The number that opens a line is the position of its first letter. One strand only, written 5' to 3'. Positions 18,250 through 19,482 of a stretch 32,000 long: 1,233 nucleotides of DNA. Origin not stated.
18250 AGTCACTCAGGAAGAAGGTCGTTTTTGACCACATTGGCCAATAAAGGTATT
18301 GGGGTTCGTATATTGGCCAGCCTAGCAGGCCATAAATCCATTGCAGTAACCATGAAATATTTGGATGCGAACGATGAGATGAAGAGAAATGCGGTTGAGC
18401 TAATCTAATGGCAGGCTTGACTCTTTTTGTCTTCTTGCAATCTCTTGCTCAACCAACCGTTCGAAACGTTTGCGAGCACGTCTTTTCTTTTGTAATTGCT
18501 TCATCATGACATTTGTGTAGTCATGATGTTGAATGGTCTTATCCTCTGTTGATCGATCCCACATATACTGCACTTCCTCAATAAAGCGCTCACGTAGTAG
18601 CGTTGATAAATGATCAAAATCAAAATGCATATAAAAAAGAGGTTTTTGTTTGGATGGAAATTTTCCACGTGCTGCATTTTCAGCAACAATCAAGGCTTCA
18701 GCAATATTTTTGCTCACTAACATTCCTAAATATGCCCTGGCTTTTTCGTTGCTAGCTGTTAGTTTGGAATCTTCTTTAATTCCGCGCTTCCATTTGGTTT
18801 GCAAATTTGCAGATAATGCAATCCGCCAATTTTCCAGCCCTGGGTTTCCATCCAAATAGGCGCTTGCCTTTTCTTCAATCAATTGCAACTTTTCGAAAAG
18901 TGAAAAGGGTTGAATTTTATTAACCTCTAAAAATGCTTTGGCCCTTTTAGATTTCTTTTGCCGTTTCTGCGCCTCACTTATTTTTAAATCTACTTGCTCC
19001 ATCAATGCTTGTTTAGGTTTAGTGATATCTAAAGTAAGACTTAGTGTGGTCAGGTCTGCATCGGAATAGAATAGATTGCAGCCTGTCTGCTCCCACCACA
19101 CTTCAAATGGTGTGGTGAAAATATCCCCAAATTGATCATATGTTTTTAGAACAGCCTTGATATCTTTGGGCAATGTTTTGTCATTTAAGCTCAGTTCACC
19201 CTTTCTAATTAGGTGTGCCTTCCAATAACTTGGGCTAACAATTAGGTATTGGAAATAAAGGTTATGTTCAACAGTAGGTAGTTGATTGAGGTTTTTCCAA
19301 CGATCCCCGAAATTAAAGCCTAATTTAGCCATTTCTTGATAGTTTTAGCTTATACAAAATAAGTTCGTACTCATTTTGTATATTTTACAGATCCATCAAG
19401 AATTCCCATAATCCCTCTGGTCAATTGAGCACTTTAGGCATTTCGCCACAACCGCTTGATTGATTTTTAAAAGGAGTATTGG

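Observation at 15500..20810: Compact island module of function-unknown genes, two structured non-coding segments and a mini tyrosine recombinase: best candidate for an undescribed system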

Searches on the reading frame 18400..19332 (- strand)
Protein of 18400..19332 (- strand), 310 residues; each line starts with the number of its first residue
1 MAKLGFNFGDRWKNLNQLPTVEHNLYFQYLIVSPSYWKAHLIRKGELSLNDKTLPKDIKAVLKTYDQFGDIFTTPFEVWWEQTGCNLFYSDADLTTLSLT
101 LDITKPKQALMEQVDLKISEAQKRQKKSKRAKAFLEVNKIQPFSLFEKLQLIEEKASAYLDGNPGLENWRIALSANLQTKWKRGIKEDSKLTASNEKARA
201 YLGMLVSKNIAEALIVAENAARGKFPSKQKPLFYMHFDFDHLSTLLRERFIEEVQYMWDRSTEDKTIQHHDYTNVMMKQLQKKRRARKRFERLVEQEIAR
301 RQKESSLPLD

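Call 4: search_protein_families(library=pfam, proteins=[window:18400-19332:-], max_evalue=0.1)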
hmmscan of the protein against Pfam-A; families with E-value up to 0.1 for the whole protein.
window:18400-19332:- (310 aa): 1 family
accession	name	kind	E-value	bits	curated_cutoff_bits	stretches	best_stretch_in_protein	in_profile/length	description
PF13174.12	TPR_6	-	0.099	13.8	26.3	0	115-136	3-24/33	Tetratricopeptide repeat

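Call 5: search_protein_families(library=phrogs, proteins=[window:18400-19332:-], max_evalue=0.1)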
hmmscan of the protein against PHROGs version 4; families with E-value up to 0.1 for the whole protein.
window:18400-19332:- (310 aa): 0 families

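Call 9: search_protein_families(library=ncbifam, proteins=[window:18400-19332:-], max_evalue=0.1)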
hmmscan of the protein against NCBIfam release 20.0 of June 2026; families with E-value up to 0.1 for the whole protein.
window:18400-19332:- (310 aa): 0 families

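Call 10: search_protein_families(library=padloc, proteins=[window:18400-19332:-], max_evalue=0.1)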
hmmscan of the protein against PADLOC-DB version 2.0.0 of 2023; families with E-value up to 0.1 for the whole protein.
window:18400-19332:- (310 aa): 0 families

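Call 15: search_solved_structures(query=window:18400-19332:-, max_evalue=1)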
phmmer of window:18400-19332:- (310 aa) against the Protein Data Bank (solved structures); distinct sequences matched with E-value up to 1: 1.
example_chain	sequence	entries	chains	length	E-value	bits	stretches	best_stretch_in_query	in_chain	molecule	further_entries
3kcq_A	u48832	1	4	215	0.7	12.3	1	193-255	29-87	Phosphoribosylglycinamide formyltransferase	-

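Call 17: find_homologous_proteins(query=window:18400-19332:-)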
Query window:18400-19332:- (310 aa): 26 proteins with E <= 0.001 among 1340 candidates.
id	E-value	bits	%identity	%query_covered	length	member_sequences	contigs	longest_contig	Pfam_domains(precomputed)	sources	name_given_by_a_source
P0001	1.4e-200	683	99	100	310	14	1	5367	-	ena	-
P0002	1.4e-175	601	86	100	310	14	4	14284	-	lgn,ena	-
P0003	2.0e-174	597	85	100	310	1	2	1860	-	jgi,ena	jgi:hypothetical protein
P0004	3.2e-172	590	85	100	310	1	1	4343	-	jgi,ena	-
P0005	1.7e-171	587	84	100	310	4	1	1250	-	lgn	-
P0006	1.2e-155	535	79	100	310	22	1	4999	-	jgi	-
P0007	2.5e-137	475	66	100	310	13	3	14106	-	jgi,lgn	jgi:hypothetical protein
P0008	5.3e-136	471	67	100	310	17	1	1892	-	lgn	-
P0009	6.2e-136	470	67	100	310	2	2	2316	-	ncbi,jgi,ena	jgi:hypothetical protein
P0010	2.3e-135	469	66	100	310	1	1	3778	-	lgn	-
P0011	2.6e-135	468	65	100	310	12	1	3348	-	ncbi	-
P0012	5.6e-134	464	65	100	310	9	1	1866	-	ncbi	-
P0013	2.7e-131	455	66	100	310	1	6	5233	-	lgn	-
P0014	4.7e-129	448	65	100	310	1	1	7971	-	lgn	-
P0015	1.3e-97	345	52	98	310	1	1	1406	-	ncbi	-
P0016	2.4e-92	327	52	96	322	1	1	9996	-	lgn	-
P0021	1.0e-40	158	37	75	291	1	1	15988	-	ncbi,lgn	-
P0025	3.9e-11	61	27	76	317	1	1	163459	-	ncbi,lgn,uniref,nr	ncbi:hypothetical protein [Sapientia aquatica]|uniref:Uncharacterized protein n=1 Tax=Sapientia aqua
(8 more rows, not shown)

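Call 18: find_encoding_contigs(protein=P0007, flank=10000, max_places=4)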
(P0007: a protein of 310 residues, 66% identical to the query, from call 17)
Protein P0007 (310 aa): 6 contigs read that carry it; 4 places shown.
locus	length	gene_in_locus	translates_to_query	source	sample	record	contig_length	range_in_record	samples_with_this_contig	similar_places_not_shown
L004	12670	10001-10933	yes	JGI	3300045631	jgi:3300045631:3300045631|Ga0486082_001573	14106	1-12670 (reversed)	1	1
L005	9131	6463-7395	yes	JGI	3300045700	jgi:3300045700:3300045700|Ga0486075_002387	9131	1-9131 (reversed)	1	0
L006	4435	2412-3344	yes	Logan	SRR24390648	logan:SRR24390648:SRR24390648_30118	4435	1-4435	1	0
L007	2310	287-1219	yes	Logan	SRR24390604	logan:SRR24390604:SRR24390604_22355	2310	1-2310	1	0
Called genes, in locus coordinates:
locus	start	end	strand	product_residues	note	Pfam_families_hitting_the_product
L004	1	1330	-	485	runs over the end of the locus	PF00884:Sulfatase, PF01663:Phosphodiest (faint), PF16347:SGSH_C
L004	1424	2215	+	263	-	PF00392:GntR (weak), PF14502:HTH_41 (faint), PF07702:UTRA (weak)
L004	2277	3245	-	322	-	PF13280:WYL, PF25583:WCX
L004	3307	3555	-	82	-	-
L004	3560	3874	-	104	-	-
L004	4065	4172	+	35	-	PF13651:EcoRI_methylase (weak)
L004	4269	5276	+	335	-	PF13651:EcoRI_methylase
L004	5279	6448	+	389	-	PF03235:GmrSD_N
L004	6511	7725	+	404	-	PF00589:Phage_integrase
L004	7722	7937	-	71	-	-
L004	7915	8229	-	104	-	-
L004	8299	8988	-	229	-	PF03215:Rad17 (weak), PF00004:AAA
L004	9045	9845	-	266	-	-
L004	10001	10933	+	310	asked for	-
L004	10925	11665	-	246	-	PF00589:Phage_integrase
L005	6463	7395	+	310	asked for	-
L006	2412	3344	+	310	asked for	-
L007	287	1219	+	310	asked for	-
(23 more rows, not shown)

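Call 19: find_encoding_contigs(protein=P0021, flank=10000, max_places=4)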
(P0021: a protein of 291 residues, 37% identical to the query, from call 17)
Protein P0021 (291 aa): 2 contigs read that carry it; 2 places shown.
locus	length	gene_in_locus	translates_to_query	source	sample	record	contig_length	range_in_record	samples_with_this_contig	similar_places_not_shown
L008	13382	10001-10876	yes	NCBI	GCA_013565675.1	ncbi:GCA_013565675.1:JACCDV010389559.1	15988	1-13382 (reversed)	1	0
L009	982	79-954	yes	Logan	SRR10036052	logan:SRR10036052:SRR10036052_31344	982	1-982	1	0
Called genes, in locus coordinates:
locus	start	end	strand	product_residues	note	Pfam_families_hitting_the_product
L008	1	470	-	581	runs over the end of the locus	-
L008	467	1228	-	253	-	PF04011:LemA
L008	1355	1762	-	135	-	-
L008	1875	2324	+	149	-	-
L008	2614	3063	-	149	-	-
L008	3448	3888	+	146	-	PF20346:DUF6641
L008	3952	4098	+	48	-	-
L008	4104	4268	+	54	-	-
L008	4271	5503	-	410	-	PF01381:HTH_3, PF00145:DNA_methylase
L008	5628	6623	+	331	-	-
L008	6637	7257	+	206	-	PF18160:SLATT_5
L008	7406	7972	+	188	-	PF00589:Phage_integrase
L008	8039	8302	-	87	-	-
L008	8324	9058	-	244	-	PF00004:AAA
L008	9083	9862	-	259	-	-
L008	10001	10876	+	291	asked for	-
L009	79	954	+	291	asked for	-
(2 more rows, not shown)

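Call 20: find_encoding_contigs(protein=P0025, flank=10000, max_places=4)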
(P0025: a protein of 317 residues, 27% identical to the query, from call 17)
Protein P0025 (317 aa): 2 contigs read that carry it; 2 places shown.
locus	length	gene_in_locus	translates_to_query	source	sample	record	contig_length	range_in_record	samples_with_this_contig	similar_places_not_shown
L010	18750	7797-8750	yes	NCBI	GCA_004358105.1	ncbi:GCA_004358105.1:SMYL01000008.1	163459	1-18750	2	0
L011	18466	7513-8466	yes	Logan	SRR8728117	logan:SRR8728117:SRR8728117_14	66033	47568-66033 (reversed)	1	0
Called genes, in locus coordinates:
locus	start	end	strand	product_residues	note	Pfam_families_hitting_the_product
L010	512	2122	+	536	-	PF28550:DUF8436, PF07992:Pyr_redox_2 (faint), PF01134:GIDA (faint), PF03486:HI0933_like (faint), PF13738:Pyr_redox_3 (faint), PF01593:Amino_oxidase (faint), PF01266:DAO (weak), PF21688:FAD-depend_C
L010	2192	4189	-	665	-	PF16177:ACAS_N, PF00501:AMP-binding, PF13193:AMP-binding_C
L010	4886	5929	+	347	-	PF00589:Phage_integrase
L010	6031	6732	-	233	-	PF00004:AAA (weak), PF13401:AAA_22 (faint)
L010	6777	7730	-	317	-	-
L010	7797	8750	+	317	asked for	-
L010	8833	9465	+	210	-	-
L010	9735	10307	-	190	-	PF00589:Phage_integrase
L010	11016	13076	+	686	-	PF01757:Acyl_transf_3, PF19040:SGNH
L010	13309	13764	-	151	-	-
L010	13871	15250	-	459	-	-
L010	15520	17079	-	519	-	-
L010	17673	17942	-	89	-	-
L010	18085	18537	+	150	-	PF20346:DUF6641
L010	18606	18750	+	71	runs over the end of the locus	-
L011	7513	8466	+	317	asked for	-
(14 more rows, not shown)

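Call 21: find_encoding_contigs(protein=P0016, flank=10000, max_places=4)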
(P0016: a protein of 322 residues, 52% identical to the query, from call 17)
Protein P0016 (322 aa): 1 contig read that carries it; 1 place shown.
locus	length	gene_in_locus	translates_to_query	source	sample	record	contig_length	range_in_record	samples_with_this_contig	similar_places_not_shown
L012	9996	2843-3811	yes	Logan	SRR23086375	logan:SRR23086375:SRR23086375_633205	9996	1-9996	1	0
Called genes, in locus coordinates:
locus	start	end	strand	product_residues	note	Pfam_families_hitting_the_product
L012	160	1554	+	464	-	-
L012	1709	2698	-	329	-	-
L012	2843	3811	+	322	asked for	-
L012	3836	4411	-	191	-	PF00589:Phage_integrase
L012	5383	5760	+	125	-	-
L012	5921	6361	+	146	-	PF20346:DUF6641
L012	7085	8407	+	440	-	PF00145:DNA_methylase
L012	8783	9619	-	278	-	-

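Call 24: find_related_loci(query=A1, collection=genome_contigs, flank=10000)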
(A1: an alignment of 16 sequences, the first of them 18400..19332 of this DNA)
Query A1 (310 aa) in genome_contigs; peptide patterns used: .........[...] (x = any residue, [..] = any of these).
107 stretches matched a pattern; 77 encode a relative of the query (tblastn E <= 1e-3); 76 distinct loci.
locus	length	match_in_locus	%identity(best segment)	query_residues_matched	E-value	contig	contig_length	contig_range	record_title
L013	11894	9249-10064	36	19-290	3e-51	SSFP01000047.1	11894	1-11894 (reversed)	MAG: Polynucleobacter sp. isolate Bin_10_1 c_000000034977, whole genome shotgun sequence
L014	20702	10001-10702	38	6-239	9e-45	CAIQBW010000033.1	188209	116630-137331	MAG: uncultured Methylophilaceae bacterium isolate C24_bin-1711 genome assembly, contig: bin-1711:33/33, whole genome sh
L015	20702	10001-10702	38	4-239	2e-43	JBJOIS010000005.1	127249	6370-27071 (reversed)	MAG: Pseudomonadota bacterium isolate southforkpolouse_2019_sw_WHONDRS-S19S_0055_A_bin.38 scaffold_000048, whole genome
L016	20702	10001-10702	36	6-239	4e-43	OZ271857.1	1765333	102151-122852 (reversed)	Methylophilaceae bacterium isolate RH-M31 genome assembly, chromosome: RHM31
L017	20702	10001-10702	37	6-239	2e-43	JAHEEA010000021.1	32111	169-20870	MAG: Candidatus Methylopumilus sp. isolate Ww248 NODE_1098_length_32111_cov_4.952673, whole genome shotgun sequence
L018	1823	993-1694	35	6-239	2e-39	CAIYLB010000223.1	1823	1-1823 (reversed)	MAG: uncultured proteobacterium isolate A14_bin-1761 genome assembly, contig: bin-1761:223/247, whole genome shotgun seq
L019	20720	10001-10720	34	6-245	3e-36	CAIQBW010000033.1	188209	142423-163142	MAG: uncultured Methylophilaceae bacterium isolate C24_bin-1711 genome assembly, contig: bin-1711:33/33, whole genome sh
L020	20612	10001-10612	33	7-239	2e-34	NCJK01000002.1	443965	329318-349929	MAG: Burkholderiales bacterium 39-55-53 lw04302015_39_scaffold_3, whole genome shotgun sequence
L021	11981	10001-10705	32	8-243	7e-34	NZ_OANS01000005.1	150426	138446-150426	Polynucleobacter meluiroseus strain AP-Melu-1000-B4, whole genome shotgun sequence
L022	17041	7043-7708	32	26-245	1e-32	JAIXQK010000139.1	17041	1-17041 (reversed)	MAG: Oxalobacteraceae bacterium isolate C4_MAG_00025 pond_C4_MAG_00025_000000000093, whole genome shotgun sequence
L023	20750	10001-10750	32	19-255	3e-29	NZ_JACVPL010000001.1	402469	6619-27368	Polynucleobacter sp. Latsch14-2 NODE_1_length_402469_cov_149.82943, whole genome shotgun sequence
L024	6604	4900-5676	30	25-250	1e-25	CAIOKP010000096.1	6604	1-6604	MAG: uncultured Sphingomonadales bacterium isolate B12_bin-2363 genome assembly, contig: bin-2363:096/397, whole genome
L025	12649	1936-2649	30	25-227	2e-21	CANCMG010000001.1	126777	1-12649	MAG: Alcaligenaceae bacterium isolate JR-MC-G-240519-161 genome assembly, contig: JR-MC-G-240519-C108, whole genome shot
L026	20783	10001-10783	31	23-249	3e-20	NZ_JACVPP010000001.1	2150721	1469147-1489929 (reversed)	Polynucleobacter sp. MWH-HuK1 2608692706, whole genome shotgun sequence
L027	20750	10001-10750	31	25-238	3e-19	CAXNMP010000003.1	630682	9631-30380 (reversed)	MAG: Limnohabitans sp. isolate MsE-30jul19-LR-37 genome assembly, contig: MsE-30jul19-LR-C22, whole genome shotgun seque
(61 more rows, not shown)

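Call 25: find_related_loci(query=A1, collection=viral_contigs, flank=10000)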
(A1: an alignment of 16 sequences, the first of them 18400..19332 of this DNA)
Query A1 (310 aa) in viral_contigs; peptide patterns used: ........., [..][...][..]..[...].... (x = any residue, [..] = any of these).
38 stretches matched a pattern; 8 encode a relative of the query (tblastn E <= 1e-3); 8 distinct loci.
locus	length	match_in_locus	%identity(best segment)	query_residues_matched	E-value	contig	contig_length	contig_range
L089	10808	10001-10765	25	6-229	6e-18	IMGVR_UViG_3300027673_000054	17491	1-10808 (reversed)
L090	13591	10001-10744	28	9-227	1e-17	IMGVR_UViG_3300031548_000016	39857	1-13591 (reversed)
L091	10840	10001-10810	25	9-249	4e-17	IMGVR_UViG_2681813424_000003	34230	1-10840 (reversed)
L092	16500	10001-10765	27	1-230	1e-15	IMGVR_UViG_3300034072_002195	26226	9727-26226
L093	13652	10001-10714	27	25-230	6e-15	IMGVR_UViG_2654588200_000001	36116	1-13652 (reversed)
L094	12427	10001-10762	24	24-242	3e-12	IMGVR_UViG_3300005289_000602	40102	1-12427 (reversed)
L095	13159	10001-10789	25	25-250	3e-17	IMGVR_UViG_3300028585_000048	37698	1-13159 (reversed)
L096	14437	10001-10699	23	26-230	1e-6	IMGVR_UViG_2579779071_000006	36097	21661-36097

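Call 31: predict_structure(alignment_id=A1)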
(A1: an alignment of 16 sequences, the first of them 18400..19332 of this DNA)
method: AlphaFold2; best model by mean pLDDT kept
length: 310 residues; sequences in the alignment: 16
mean_pLDDT: 78.9   pTM: 0.70
mean pLDDT of the five models: 78.9, 78.7, 77.0, 76.4, 74.1
residues with pLDDT >= 90: 105; 70-90: 124; 50-70: 52; < 50: 29
segments of 3 or more residues with pLDDT < 50: 1-15, 264-273
pLDDT, mean of each block of 10 residues (from residue 1): 33 56 91 97 94 93 95 87 81 55 82 80 65 80 88 93 87 84 76 87 94 97 94 92 90 74 50 54 63 72 62
secondary structure, 60 per line:
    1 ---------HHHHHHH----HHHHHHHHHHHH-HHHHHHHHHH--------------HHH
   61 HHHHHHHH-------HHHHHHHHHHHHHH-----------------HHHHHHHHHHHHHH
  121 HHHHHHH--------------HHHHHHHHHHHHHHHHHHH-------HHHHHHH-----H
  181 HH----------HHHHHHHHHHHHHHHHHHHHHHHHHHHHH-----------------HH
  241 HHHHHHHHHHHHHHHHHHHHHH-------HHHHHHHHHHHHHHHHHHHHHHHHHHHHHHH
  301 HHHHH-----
elements in order: H10-16 H21-32 H34-43 H58-68 H76-89 H107-127 H142-160 H168-174 H193-221 H239-262 H270-305

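Call 34: fold_search(model_id=the predicted structure, library=pdb)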
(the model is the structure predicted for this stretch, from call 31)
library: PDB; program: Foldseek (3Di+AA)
matches with E <= 10: 100; with E <= 0.001: 0
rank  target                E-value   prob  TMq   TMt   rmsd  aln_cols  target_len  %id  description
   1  9pj2_F                1.8e+00  0.06  0.13  0.15  20.5       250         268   10  Crystal structure of non-haem diiron azetidine synthase from Streptomyces cacaoi var. asoensis complexed with iron, L- (released 2025-12-24)
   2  5ji0_D                1.9e+00  0.04  0.12  0.13  26.8       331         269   11  PPARgamma-RXRalpha(S427F) heterodimer in complex with SRC-1, rosiglitazone, and 9-cis-retanoic acid (released 2017-04-26)
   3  6lml_R                2.2e+00  0.05  0.14  0.12  17.6       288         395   11  Cryo-EM structure of the human glucagon receptor in complex with Gi1 (released 2020-04-01)
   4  2j1d                  2.3e+00  0.07  0.17  0.14  30.9       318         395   12  Crystallization of hDaam1 C-terminal Fragment (released 2007-05-15)
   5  7e8j_A                2.4e+00  0.15  0.11  0.16   9.0        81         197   12  Crystal structure of Proteinaceous RNase P (PRORP) from Thermococcus celer (released 2022-03-02)
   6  7q3g_A                2.4e+00  0.13  0.14  0.09  14.0       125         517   10  Pentameric ligand-gated ion channel, DeCLIC at pH 7 with 10 mM Ca2+ (released 2022-11-16)
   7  4q85_B                2.4e+00  0.04  0.13  0.09  21.0       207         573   16  YcaO with Non-hydrolyzable ATP (AMPCPP) Bound (released 2014-08-13)
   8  9ftg_A                2.9e+00  0.11  0.14  0.09  14.1       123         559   10  Closed conformation of the pentameric ligand-gated ion channel, DeCLIC at pH 5 with 10 mM Ca2+ (released 2024-09-11)
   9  9a79_B                3.1e+00  0.03  0.12  0.09  21.1       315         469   11  Integrative model of NDK-6PGD by crosslinking MS and deep learning (released 2024-09-18)
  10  5gtm_B                3.1e+00  0.02  0.11  0.08  29.6       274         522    8  Modified human MxA, nucleotide-free form (released 2017-05-31)
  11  3ctw_D                3.2e+00  0.08  0.13  0.27  14.1       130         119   17  Crystal Structure of RcdA from Caulobacter crescentus CB15 (released 2009-07-14)
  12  2iu1                  3.9e+00  0.03  0.12  0.17  19.7       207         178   10  Crystal structure of eIF5 C-terminal domain (released 2006-06-01)
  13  1wer                  3.9e+00  0.02  0.14  0.14  26.2       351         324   10  RAS-GTPASE-ACTIVATING DOMAIN OF HUMAN P120GAP (released 1997-12-31)
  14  7z14_D                4.1e+00  0.08  0.13  0.13  12.9       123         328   15  Cryo-EM structure of Torpedo nicotinic acetylcholine receptor in complex with a short-chain neurotoxin. (released 2022-08-17)
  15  7w1m_B                4.8e+00  0.05  0.12  0.08  27.5       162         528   15  Cryo-EM structure of human cohesin-CTCF-DNA complex (released 2023-05-31)
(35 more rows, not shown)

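Call 72: search_dna_similar(query=window:18400-19332:-, collection=phages, mode=protein, max_rows=15, max_evalue=0.001)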
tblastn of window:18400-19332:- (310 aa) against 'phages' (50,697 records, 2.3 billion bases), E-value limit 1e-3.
No match.
